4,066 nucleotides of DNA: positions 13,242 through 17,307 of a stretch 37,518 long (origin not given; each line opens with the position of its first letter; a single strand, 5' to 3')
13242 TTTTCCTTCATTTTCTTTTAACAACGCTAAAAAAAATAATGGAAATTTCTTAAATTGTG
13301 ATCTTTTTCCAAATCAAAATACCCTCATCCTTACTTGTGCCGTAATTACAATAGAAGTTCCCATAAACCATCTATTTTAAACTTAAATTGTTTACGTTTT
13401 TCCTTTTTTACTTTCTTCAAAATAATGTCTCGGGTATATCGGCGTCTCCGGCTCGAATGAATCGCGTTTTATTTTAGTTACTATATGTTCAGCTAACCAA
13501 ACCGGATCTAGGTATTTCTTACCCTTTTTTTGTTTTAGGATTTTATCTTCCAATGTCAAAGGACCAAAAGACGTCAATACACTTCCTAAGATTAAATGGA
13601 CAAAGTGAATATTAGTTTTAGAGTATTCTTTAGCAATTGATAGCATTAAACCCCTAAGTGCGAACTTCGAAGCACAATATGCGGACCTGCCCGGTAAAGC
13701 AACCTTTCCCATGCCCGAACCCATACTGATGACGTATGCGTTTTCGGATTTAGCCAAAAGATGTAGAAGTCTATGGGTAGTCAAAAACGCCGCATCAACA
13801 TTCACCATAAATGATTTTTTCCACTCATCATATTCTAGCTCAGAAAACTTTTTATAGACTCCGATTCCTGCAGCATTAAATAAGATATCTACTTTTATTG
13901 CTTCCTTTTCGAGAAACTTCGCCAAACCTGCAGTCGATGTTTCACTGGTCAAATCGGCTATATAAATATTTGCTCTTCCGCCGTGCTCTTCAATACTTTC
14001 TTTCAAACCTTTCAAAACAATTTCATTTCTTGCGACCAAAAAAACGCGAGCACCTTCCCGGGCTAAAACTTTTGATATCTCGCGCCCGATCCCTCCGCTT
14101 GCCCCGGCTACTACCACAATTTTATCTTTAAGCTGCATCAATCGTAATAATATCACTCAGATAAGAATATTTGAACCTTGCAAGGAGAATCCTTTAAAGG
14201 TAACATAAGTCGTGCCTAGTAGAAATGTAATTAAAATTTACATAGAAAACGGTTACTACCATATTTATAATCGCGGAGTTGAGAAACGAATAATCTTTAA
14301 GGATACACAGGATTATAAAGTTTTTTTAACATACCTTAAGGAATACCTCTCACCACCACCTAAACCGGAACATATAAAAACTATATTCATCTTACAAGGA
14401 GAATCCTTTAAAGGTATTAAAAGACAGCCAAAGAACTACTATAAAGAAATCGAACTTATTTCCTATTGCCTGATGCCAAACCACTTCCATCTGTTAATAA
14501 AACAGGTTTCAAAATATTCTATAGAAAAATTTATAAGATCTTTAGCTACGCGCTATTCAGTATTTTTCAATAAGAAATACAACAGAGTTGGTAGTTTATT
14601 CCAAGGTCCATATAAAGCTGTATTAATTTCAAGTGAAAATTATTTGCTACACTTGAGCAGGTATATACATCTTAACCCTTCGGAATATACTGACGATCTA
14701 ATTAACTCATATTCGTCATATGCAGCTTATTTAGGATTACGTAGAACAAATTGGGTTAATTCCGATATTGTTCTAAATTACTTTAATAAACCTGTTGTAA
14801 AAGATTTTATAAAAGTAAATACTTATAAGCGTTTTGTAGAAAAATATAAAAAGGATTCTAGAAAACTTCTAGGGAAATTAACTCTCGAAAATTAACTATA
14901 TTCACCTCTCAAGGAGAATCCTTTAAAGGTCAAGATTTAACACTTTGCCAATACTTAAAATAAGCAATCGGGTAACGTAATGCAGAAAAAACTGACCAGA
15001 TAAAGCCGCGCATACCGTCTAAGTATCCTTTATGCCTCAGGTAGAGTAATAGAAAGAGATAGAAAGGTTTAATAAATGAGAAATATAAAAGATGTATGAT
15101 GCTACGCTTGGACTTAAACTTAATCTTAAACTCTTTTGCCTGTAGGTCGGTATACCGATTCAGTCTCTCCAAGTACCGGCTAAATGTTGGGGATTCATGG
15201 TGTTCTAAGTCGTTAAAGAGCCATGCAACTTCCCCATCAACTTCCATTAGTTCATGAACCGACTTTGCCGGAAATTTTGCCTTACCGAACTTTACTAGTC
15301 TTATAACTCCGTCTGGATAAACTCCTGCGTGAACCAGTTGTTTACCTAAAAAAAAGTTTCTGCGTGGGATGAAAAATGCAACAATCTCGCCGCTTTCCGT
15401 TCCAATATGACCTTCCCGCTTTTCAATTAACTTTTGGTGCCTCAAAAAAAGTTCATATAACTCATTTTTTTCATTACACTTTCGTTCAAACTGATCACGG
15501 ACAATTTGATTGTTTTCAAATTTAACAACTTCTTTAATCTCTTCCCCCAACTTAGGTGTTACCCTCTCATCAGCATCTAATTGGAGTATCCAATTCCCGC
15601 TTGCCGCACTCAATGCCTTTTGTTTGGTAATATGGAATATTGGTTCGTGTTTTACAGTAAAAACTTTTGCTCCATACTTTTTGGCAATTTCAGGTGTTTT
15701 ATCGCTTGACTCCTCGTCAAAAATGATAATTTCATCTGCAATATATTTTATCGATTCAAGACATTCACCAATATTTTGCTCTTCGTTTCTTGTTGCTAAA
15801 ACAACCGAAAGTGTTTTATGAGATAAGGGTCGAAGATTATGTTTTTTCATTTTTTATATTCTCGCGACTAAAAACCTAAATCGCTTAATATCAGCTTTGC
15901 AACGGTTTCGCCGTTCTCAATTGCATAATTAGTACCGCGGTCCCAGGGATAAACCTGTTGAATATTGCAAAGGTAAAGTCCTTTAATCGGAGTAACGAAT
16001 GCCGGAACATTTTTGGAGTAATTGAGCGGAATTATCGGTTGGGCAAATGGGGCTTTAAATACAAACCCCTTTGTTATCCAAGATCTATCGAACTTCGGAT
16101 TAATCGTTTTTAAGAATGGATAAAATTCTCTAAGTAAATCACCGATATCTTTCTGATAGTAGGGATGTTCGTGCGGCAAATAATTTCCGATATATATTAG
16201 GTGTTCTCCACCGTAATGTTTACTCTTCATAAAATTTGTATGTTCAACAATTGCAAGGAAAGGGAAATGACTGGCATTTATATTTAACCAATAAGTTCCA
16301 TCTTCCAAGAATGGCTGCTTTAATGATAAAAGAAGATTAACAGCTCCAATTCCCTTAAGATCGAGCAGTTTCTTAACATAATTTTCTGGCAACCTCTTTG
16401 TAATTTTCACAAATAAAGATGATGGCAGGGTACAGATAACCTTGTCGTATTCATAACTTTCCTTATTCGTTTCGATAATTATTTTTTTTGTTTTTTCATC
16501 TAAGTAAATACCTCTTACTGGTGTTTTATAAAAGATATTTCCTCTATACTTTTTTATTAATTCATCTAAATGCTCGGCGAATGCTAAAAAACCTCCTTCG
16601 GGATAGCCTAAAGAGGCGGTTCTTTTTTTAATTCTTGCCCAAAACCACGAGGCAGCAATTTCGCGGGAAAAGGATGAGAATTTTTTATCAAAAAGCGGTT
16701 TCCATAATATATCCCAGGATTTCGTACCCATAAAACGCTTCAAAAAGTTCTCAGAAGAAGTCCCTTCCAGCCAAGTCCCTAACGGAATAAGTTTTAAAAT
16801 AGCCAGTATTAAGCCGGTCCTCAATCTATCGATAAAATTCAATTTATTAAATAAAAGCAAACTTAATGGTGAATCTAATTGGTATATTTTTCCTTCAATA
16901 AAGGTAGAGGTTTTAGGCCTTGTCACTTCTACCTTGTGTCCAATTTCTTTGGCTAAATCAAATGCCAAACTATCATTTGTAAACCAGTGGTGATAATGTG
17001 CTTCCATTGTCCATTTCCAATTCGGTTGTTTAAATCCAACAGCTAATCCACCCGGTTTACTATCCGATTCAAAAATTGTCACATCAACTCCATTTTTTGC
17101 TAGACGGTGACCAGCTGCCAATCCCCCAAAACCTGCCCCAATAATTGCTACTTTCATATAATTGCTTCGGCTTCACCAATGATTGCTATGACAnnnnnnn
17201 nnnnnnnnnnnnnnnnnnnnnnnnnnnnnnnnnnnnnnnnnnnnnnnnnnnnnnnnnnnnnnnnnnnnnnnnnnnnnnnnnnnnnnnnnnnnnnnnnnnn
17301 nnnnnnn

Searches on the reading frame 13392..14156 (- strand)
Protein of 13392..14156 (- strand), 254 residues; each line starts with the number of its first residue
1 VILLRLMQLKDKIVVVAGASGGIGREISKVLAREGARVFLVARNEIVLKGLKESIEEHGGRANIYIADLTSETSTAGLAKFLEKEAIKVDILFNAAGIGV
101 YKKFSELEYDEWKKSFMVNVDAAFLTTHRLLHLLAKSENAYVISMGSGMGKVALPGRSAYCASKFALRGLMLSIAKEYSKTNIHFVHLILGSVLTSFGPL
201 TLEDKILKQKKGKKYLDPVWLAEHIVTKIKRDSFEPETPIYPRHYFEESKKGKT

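Call 57: search_protein_families(library=pfam, proteins=[window:13392-14156:-], max_evalue=0.001)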
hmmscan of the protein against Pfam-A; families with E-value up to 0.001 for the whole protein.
window:13392-14156:- (254 aa): 5 families
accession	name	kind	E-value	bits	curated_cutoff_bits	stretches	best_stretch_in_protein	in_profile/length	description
PF00106.31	adh_short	-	1.5e-44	152.3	26.6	1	12-197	1-186/195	short chain dehydrogenase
PF13561.12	adh_short_C2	-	1.4e-28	100.5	27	1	18-195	1-178/236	Enoyl-(Acyl carrier protein) reductase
PF08659.16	KR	-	8.4e-14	52.3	22.6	1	14-171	3-160/180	KR domain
PF01370.27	Epimerase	-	2.7e-07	30.7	20.9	1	14-193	1-172/240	NAD dependent epimerase/dehydratase family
PF02719.21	Polysacc_synt_2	-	2.5e-06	27.4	20.2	1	14-198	1-176/293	Polysaccharide biosynthesis protein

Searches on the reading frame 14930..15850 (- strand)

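Call 57: search_protein_families(library=pfam, proteins=[window:14930-15850:-], max_evalue=0.001)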
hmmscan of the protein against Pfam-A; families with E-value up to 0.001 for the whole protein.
window:14930-15850:- (306 aa): 2 families
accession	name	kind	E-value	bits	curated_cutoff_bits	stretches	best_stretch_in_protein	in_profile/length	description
PF00535.33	Glycos_transf_2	-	5.1e-18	66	23.3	1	15-134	1-128/168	Glycosyl transferase family 2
PF13704.12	Glyco_tranf_2_4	-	1.3e-06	29.2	27.5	1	21-97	1-84/98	Glycosyl transferase family 2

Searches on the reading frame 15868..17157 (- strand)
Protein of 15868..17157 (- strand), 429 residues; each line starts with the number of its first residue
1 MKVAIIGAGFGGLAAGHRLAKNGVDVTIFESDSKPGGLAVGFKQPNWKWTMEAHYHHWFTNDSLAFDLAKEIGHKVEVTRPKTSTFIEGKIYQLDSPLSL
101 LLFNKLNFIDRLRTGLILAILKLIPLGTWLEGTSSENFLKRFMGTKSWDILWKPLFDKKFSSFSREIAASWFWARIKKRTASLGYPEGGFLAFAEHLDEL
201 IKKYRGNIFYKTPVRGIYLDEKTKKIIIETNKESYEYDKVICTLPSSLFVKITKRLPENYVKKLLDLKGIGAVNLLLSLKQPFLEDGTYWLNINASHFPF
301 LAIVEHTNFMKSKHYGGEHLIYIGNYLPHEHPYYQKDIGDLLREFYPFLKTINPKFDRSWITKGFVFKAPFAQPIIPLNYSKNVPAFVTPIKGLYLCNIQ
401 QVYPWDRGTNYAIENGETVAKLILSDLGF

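Call 57: search_protein_families(library=pfam, proteins=[window:15868-17157:-], max_evalue=0.001)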
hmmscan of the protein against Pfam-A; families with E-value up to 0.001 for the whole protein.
window:15868-17157:- (429 aa): 10 families
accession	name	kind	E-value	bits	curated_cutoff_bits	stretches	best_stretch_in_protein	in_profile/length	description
PF01593.30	Amino_oxidase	-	9.1e-24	85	19.8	1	11-421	2-440/443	Flavin containing amine oxidoreductase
PF13450.12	NAD_binding_8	-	2.5e-12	47.3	21.9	1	5-71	1-67/68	NAD(P)-binding Rossmann-like domain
PF07992.20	Pyr_redox_2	-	5.5e-09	36.3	26.1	1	1-35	1-31/291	Pyridine nucleotide-disulphide oxidoreductase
PF01266.30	DAO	-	1.8e-07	31.5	27.9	1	2-36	1-35/353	FAD dependent oxidoreductase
PF12831.13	FAD_oxidored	-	5.8e-07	29.6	27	1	3-78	2-74/416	FAD dependent oxidoreductase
PF00890.30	FAD_binding_2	-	0.00014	21.7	20.4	1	3-36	2-35/414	FAD binding domain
PF13738.12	Pyr_redox_3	-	0.00015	21.6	30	0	5-32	2-30/305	Pyridine nucleotide-disulphide oxidoreductase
PF13454.12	NAD_binding_9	-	0.00028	21.4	21.8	1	4-66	1-68/155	FAD-NAD(P)-binding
PF01494.25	FAD_binding_3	-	0.00033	20.4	22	1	2-34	3-35/349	FAD binding domain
PF01946.23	Thi4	-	0.00037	20.2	26.2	1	2-38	19-56/235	Thi4 family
